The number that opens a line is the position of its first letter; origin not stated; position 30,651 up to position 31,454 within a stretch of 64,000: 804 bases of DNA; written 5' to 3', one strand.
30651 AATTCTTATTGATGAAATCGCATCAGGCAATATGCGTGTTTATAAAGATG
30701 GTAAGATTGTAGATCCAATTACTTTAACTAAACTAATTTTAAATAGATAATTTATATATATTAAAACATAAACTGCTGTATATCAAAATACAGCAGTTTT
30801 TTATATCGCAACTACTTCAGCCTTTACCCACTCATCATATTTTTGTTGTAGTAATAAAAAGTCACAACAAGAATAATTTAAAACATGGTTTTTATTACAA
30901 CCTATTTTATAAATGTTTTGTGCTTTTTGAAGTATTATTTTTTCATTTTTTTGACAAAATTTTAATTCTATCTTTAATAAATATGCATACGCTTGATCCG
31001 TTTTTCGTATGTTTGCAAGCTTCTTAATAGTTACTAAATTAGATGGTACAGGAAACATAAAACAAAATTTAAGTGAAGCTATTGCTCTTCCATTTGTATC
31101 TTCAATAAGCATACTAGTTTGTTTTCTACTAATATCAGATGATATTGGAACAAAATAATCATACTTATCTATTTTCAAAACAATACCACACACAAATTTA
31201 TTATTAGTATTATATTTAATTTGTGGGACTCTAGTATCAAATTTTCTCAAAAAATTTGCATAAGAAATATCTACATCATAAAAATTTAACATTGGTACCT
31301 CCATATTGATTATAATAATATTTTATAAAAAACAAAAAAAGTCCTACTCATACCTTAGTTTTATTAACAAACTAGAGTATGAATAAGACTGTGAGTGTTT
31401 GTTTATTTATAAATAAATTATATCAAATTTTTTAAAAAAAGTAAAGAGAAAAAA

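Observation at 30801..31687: Complete type III toxin-antitoxin (ToxIN/AbiQ-like) module: promoter, 3.4 x 35-nt repeats, terminators, toxN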

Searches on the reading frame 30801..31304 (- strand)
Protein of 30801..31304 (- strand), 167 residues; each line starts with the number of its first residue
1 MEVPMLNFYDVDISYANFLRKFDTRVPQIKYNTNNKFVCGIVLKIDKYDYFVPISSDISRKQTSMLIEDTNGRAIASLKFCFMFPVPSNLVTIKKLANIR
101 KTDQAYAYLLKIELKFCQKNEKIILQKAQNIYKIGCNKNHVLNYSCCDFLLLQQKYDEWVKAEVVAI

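Call 5: search_protein_families(library=pfam, proteins=[window:30801-31304:-], max_evalue=1)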
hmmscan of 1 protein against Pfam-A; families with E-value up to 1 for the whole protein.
window:30801-31304:- (167 aa): 1 family
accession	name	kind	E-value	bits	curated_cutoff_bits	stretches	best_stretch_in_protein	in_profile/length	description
PF13958.12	ToxN_toxin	-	2.4e-34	119.3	25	1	6-159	1-159/159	Toxin ToxN, type III toxin-antitoxin system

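Call 6: search_protein_families(library=padloc, proteins=[window:30801-31304:-], max_evalue=1)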
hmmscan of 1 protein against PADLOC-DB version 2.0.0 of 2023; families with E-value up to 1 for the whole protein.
window:30801-31304:- (167 aa): 3 families
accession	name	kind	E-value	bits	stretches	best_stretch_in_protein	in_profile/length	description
PDLC02352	AbiQ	-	2.1e-27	94.3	1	6-161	1-159/160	AbiQ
PDLC00873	E2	-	0.04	12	1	95-162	3-70/110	E2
PDLC01521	Csx19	-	0.045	12.5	1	84-156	47-119/131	CAS-III-D; effector_UNK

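Call 8: search_solved_structures(query=window:30801-31304:-, max_evalue=10, show_alignments=3)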
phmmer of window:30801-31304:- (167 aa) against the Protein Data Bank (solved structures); distinct sequences matched with E-value up to 10: 4.
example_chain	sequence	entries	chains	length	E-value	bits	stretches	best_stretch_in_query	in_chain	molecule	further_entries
4ato_A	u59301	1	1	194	6.8e-13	52.2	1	7-161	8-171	TOXN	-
7d8o_A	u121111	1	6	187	9e-10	42.1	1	5-161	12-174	Type III toxin-antitoxin system ToxN/AbiQ family toxin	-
2xd0_A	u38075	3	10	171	1.1e-08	38.5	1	7-161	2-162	TOXN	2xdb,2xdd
4glk_A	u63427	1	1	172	3.3e-05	27.2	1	6-157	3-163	AbiQ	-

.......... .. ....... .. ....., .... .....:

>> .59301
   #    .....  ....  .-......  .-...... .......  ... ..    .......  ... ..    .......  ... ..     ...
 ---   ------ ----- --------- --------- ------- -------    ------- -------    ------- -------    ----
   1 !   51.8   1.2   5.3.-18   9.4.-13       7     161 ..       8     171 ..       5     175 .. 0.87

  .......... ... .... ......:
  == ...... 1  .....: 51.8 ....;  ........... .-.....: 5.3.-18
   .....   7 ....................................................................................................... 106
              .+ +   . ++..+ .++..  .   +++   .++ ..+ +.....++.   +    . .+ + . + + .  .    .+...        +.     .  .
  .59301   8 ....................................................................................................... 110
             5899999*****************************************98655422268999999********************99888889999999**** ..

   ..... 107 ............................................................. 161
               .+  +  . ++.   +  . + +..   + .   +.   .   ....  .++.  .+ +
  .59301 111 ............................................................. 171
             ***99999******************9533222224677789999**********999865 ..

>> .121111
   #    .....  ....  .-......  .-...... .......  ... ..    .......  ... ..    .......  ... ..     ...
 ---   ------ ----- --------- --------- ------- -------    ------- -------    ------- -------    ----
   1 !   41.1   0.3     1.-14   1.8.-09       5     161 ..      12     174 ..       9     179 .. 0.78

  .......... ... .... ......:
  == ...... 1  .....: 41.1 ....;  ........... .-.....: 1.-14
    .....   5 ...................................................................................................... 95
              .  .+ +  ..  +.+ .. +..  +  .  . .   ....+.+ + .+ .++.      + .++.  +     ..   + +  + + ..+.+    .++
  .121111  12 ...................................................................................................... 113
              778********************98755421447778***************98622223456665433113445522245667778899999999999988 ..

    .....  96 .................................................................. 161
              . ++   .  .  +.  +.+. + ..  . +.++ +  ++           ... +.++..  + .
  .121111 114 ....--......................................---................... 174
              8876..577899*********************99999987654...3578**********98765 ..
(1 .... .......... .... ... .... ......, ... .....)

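Call 11: find_homologous_proteins(query=window:30801-31304:-, max_evalue=0.001)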
Query window:30801-31304:- (167 aa): 52 proteins with E <= 0.001 among 59 candidates.
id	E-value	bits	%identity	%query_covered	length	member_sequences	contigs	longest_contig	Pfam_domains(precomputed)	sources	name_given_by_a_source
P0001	5.1e-101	353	98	98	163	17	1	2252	PF13958.13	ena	-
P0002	1.7e-91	322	88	98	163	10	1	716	PF13958.13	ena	-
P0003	1.2e-80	287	79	98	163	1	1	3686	PF13958.13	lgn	-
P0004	3.3e-79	282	78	98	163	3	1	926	PF13958.13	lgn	-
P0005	2.8e-76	273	74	98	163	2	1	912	PF13958.13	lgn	-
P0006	5.8e-76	272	75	98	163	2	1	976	PF13958.13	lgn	-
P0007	5.8e-76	272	75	98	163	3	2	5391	PF13958.13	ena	-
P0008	4.3e-75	269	75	98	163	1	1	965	PF13958.13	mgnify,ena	mgnify:FL=1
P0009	1.5e-74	267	74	98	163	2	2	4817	PF13958.13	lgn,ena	-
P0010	8.0e-73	262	73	98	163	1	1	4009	PF13958.13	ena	-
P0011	1.6e-59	218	60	93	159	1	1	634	PF13958.13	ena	-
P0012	1.8e-56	209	57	94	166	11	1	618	PF13958.13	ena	-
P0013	5.5e-56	207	57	97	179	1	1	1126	PF13958.13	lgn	-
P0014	3.1e-52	195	70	76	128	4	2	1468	PF13958.13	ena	-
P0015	3.2e-51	191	53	96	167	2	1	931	PF13958.13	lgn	-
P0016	2.5e-50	189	56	94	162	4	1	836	PF13958.13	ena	-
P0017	1.9e-46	176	50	96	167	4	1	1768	PF13958.13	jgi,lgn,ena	-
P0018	3.9e-46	175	47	92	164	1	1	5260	PF13958.13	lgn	-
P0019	1.7e-43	166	49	92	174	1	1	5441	PF13958.13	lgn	-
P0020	3.3e-43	165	48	93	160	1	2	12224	PF13958.13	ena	-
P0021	9.1e-43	164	53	89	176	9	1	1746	PF13958.13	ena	-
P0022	1.1e-42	164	46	98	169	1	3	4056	PF13958.13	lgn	-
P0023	2.2e-42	163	50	94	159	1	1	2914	PF13958.13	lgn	-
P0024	2.9e-42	162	48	94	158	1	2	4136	PF13958.13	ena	-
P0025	3.2e-41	159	50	93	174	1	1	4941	PF13958.13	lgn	-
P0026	4.4e-41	159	49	96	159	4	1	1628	PF13958.13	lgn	-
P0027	7.0e-41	158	48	92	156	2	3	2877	PF13958.13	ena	-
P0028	1.0e-40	157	47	93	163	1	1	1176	PF13958.13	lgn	-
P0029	1.1e-40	157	48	92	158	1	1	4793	PF13958.13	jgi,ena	-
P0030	1.1e-40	157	49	91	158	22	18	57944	PF13958.13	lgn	-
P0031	4.5e-40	155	50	91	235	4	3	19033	PF13958.13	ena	-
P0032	2.3e-39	153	44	96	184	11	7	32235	PF13958.13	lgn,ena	-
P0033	3.6e-39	152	46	98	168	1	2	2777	PF13958.13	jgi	jgi:protein AbiQ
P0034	3.9e-39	152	46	93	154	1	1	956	PF13958.13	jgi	jgi:protein AbiQ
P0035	3.9e-39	152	49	90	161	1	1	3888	PF13958.13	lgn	-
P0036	6.3e-38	148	47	97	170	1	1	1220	PF13958.13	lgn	-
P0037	6.5e-38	148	45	93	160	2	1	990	PF13958.13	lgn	-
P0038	6.5e-38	148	46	93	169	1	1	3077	PF13958.13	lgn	-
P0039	1.5e-37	147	43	93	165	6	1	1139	PF13958.13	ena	-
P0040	2.4e-37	146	46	89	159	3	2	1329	PF13958.13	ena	-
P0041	7.6e-37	145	47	91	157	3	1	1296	PF13958.13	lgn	-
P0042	1.1e-36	144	45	93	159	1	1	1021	PF13958.13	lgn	-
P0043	1.2e-36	144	46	91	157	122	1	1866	PF13958.13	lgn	-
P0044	1.5e-36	144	40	98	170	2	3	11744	PF13958.13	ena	-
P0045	2.5e-36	143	46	93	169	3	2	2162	PF13958.13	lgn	-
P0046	2.1e-35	140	43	91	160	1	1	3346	PF13958.13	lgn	-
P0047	5.4e-34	135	42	93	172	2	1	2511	PF13958.13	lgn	-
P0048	4.6e-30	123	42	92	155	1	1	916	PF13958.13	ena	-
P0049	1.9e-29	121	42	93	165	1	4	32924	PF13958.13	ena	-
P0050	1.0e-28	118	44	91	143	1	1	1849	PF13958.13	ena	-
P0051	3.3e-28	117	43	93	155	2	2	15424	PF13958.13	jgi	-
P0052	8.8e-26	109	52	63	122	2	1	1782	PF13958.13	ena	-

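Call 14: find_related_loci(query=A1, collection=genome_contigs, flank=4000)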
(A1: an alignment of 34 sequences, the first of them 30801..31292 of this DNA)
Query A1 (163 aa) in genome_contigs; peptide patterns used: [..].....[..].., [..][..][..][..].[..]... (x = any residue, [..] = any of these).
155 stretches matched a pattern; 63 encode a relative of the query (tblastn E <= 1e-3); 63 distinct loci.
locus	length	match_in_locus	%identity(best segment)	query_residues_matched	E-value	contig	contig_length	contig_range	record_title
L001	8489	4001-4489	99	1-163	3e-107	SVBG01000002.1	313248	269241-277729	MAG: Erysipelotrichaceae bacterium isolate SIG222 NODE_50_length_313248_cov_9.496843, whole genome shotgun sequence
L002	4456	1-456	72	12-163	3e-72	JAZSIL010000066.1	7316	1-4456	MAG: Bacilli bacterium isolate T1900044572_TS20190038.MAGScoT_cleanbin_000019 SGB_438_k141_1944312, whole genome shotgun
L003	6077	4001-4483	56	1-161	1e-63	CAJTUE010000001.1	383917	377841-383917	MAG TPA_asm: uncultured Oscillospiraceae bacterium isolate MGBC108936 genome assembly, contig: MGBC108936.1, whole genom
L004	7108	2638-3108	54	1-157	4e-57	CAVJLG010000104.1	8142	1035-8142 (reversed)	Barnesiella intestinihominis isolate H07681-L1_cleanbin_000011 genome assembly, contig: Spades_H07681-L1_contig_5758, wh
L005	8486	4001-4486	44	1-162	8e-49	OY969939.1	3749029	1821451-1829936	MAG: uncultured Eubacteriales bacterium isolate MFD03899.bin.2.43 genome assembly, chromosome: 1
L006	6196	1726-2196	50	1-158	1e-48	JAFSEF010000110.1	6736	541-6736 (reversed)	MAG: Clostridia bacterium isolate RGIG3062 Goat_Rectum-5__c545934, whole genome shotgun sequence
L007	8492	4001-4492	45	1-163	1e-46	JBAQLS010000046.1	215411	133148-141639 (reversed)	MAG: Carboxydocellales bacterium isolate MFD12068_ilm_asm_bin15 k127_11071, whole genome shotgun sequence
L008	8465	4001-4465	48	1-155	2e-46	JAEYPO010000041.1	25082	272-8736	MAG: Bacillota bacterium isolate OH_CBB_199 k127_1784442, whole genome shotgun sequence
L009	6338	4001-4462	48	1-155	4e-46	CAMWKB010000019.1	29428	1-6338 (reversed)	MAG TPA_asm: uncultured Lachnospiraceae bacterium isolate SRR14411261_bin.5_metawrap_v1.3_MAG genome assembly, contig: N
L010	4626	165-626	46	1-154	6e-46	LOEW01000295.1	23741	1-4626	MAG: Desulfosporosinus sp. BRH_c37 BRHa_1007224, whole genome shotgun sequence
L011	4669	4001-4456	47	2-157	2e-45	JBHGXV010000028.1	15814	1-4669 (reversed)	MAG: Paenibacillaceae bacterium isolate N2OR2_T1_20 N2OR2_T1_k141_39744, whole genome shotgun sequence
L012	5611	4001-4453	49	1-152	4e-45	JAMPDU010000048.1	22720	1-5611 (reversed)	MAG: Ruminococcus sp. isolate NALB_7823_30 Scaffold_#48__SCF_048___22720_bp, whole genome shotgun sequence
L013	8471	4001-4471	46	2-159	2e-44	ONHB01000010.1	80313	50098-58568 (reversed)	uncultured Lachnospiraceae bacterium isolate RUG305 genome assembly, contig: scaffold_177, whole genome shotgun sequence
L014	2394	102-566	47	1-155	2e-43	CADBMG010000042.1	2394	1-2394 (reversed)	MAG: uncultured proteobacterium isolate RUG14094 genome assembly, contig: RUG14094_asm_42, whole genome shotgun sequence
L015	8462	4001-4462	43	1-155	6e-43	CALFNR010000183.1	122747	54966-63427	MAG TPA_asm: uncultured Lachnoclostridium sp. isolate SRR1747057_bin.44_CONCOCT_v1.1_MAG genome assembly, contig: ERZ808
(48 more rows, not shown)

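Call 21: search_dna_similar(query=window:30801-31292:-, collection=plasmids, mode=protein, max_rows=30, max_evalue=0.001)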
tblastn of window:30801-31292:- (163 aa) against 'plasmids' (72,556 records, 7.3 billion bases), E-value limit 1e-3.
Records with a match: 184; places in all: 186; records where one place covers at least 80% of the query: 178.
Best place of each record, by identity: <60% 184.
By first word of the organism name: Escherichia 47; Bacillus 42; Staphylococcus 39; Salmonella 11; Enterobacter 9; Enterococcus 7; Lactococcus 5; Clostridium 4; Klebsiella 4; Haemophilus 3; and 11 more.
By predicted mobility (MOB-suite, as given by PLSDB): mobilizable 99; conjugative 45; non-mobilizable 40.
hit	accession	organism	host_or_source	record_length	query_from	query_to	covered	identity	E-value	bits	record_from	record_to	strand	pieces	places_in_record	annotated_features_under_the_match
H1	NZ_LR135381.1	Enterococcus faecium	-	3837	2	161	98%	36.9%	1e-32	128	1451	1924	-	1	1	type III toxin-antitoxin system ToxN/AbiQ family toxin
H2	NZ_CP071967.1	Enterococcus faecium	Homo sapiens,blood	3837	2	161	98%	36.9%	1e-32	128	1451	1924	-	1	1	type III toxin-antitoxin system ToxN/AbiQ family toxin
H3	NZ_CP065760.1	Enterococcus faecium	Homo sapiens,Rectal swab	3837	2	161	98%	36.9%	1e-32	128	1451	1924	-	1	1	type III toxin-antitoxin system ToxN/AbiQ family toxin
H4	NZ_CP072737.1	Enterococcus faecium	Homo sapiens,blood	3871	2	161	98%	36.9%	1e-32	128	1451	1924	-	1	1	type III toxin-antitoxin system ToxN/AbiQ family toxin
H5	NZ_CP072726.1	Enterococcus faecium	Homo sapiens,blood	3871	2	161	98%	36.9%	1e-32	128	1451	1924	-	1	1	type III toxin-antitoxin system ToxN/AbiQ family toxin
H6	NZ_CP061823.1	Enterococcus faecium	Homo sapiens,blood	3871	2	161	98%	36.9%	1e-32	128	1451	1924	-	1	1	type III toxin-antitoxin system ToxN/AbiQ family toxin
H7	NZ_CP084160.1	Fusobacterium polymorphum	Homo sapiens,Oral cavity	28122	2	157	96%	34.3%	2e-13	74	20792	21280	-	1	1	type III toxin-antitoxin system ToxN/AbiQ family toxin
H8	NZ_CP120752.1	Clostridium perfringens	Hospital wastewater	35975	2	163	99%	31.6%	3e-19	90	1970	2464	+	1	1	type III toxin-antitoxin system ToxN/AbiQ family toxin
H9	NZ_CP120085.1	Staphylococcus haemolyticus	Canis lupus familiaris,cell ...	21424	1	150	92%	31.9%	7e-4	67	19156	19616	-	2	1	type III toxin-antitoxin system ToxN/AbiQ family toxin (x2)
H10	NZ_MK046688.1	Staphylococcus epidermidis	Homo sapiens,Neck/Axilla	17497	1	150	92%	31.2%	1e-8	60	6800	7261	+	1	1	type III toxin-antitoxin system ToxN/AbiQ family toxin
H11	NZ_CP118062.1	Staphylococcus haemolyticus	Homo sapiens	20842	1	150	92%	31.2%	1e-8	60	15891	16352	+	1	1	type III toxin-antitoxin system ToxN/AbiQ family toxin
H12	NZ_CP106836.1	Staphylococcus epidermidis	Homo sapiens,skin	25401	1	150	92%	31.2%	1e-8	60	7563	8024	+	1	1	type III toxin-antitoxin system ToxN/AbiQ family toxin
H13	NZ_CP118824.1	Staphylococcus epidermidis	Camelus dromedarius,Bactrial agar ...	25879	1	150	92%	31.2%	1e-8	60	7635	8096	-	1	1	type III toxin-antitoxin system ToxN/AbiQ family toxin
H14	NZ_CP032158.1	Staphylococcus warneri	cell culture,Laboratory contaminant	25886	1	150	92%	31.2%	1e-8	60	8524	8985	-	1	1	type III toxin-antitoxin system ToxN/AbiQ family toxin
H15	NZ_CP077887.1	Staphylococcus aureus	Homo sapiens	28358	1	150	92%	31.2%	1e-8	60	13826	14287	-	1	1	type III toxin-antitoxin system ToxN/AbiQ family toxin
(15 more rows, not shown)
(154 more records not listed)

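Call 22: search_dna_similar(query=window:30801-31292:-, collection=phages, mode=protein, max_rows=20, max_evalue=0.001)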
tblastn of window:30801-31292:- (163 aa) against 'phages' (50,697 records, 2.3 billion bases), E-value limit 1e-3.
Records with a match: 3; places in all: 3; records where one place covers at least 80% of the query: 3.
Best place of each record, by identity: <60% 3.
By first word of the organism name: Clostridioides 2; Clostridium 1.
By host as written in the record: Clostridioides sp. ES-S-0107-01 1; - 1; Clostridium botulinum D str. 1873 1.
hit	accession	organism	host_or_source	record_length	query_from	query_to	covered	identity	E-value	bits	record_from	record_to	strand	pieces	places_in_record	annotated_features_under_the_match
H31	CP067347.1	Clostridioides phage ES-S-0107-01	Clostridioides sp. ES-S-0107-01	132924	2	145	88%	39.7%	4e-24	102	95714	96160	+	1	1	record has no annotation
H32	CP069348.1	Clostridioides phage pCD1602_4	water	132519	2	163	99%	28.7%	5e-9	59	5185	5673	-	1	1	record has no annotation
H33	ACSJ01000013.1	Clostridium phage D-1873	Clostridium botulinum D str. 1873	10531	2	155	94%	28.8%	1e-5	50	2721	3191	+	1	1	conserved hypothetical protein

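Call 25: get_annotated_region(hit=H1, flank=1000)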
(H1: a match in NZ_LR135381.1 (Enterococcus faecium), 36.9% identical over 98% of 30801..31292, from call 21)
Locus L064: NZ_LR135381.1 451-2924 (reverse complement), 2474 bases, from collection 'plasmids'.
description: Enterococcus faecium isolate E8172 plasmid 10
organism: Enterococcus faecium (NCBI taxid 1352)
taxonomy: Bacteria; Bacillota; Bacilli; Lactobacillales; Enterococcaceae; Enterococcus; Enterococcus faecium
host: -; source: -; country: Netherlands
typing (MOB-suite, as given by PLSDB): non-mobilizable; replicon rep_cluster_1197
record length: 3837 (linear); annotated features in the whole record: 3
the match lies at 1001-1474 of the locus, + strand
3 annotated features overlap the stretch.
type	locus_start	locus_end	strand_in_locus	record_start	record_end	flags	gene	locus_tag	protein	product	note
CDS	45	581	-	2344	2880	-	-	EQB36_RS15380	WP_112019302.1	hypothetical protein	-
CDS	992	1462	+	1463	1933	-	-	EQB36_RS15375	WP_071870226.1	type III toxin-antitoxin system ToxN/AbiQ family toxin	-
CDS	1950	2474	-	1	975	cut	-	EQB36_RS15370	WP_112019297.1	replication initiation protein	GO:0006270 - DNA replication initiation [Evidence IEA]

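Call 31: find_encoding_contigs(protein=P0007, flank=3000, max_places=3)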
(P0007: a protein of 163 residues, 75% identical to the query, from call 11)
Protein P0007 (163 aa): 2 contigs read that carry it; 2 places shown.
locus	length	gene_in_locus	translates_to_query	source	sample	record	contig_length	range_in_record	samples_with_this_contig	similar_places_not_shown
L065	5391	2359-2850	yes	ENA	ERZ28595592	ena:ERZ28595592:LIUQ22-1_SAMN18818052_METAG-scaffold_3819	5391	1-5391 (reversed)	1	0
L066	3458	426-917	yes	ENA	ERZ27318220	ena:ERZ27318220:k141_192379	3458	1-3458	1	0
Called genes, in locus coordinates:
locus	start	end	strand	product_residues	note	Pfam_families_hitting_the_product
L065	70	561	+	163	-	-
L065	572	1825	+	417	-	PF13306:LRR_5, PF13855:LRR_8 (faint), PF13306:LRR_5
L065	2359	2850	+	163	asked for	PF13958:ToxN_toxin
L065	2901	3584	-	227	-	PF01259:SAICAR_synt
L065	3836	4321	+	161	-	PF00731:AIRC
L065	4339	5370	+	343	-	PF00586:AIRS, PF02769:AIRS_C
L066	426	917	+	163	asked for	PF13958:ToxN_toxin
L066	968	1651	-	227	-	PF01259:SAICAR_synt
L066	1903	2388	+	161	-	PF00731:AIRC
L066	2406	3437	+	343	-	PF00586:AIRS, PF02769:AIRS_C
